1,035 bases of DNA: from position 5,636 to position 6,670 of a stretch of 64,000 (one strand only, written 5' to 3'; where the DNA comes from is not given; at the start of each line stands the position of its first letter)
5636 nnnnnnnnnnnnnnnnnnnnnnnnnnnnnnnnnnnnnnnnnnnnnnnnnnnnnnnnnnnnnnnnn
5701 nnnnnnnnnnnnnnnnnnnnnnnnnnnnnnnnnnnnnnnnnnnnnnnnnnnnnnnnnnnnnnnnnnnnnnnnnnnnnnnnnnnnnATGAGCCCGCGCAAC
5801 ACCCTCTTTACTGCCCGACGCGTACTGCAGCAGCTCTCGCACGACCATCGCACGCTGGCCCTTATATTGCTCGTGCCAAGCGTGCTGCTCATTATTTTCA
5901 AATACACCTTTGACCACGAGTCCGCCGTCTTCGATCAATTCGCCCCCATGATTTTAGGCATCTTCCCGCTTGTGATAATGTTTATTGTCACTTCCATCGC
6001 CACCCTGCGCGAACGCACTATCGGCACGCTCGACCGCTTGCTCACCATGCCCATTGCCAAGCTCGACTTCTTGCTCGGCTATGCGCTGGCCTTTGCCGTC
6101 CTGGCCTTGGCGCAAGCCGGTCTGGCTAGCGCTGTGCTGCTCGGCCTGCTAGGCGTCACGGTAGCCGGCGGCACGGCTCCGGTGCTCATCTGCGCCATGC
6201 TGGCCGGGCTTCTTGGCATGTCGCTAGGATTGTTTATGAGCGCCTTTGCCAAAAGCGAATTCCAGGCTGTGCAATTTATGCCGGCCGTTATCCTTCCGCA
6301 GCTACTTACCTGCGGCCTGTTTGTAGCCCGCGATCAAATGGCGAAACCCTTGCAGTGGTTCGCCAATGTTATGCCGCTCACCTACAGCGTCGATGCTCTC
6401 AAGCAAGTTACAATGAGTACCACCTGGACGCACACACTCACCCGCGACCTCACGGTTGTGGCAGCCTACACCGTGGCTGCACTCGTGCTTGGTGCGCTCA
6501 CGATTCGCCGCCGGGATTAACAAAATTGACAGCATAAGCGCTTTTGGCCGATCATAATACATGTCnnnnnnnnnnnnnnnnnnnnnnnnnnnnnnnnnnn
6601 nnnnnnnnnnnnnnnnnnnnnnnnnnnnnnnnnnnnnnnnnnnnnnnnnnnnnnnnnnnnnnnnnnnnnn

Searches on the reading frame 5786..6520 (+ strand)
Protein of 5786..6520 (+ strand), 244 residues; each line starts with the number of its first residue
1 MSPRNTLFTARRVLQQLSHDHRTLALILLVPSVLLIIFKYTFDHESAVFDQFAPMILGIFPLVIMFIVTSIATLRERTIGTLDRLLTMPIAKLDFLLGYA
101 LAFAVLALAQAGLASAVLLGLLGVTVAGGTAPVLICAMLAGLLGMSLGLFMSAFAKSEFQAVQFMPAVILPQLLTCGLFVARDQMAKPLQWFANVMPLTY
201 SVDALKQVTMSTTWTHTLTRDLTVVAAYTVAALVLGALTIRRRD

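Call 17: search_protein_families(library=pfam, proteins=[window:5786-6520:+], max_evalue=0.001)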
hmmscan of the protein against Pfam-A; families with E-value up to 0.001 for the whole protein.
window:5786-6520:+ (244 aa): 4 families
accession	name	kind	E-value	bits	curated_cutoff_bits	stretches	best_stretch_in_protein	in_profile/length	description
PF01061.29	ABC2_membrane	-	1.6e-31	110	26.9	1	10-207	7-208/211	ABC-2 type transporter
PF12698.13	ABC2_membrane_3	-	2.8e-23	83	31.6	1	41-238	153-347/347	ABC-2 family transporter protein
PF12679.13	ABC2_membrane_2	-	2.1e-05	24.4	27.2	1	55-240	76-278/283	ABC-2 family transporter protein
PF12730.13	ABC2_membrane_4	-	0.00036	21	27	1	24-155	19-157/179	ABC-2 family transporter protein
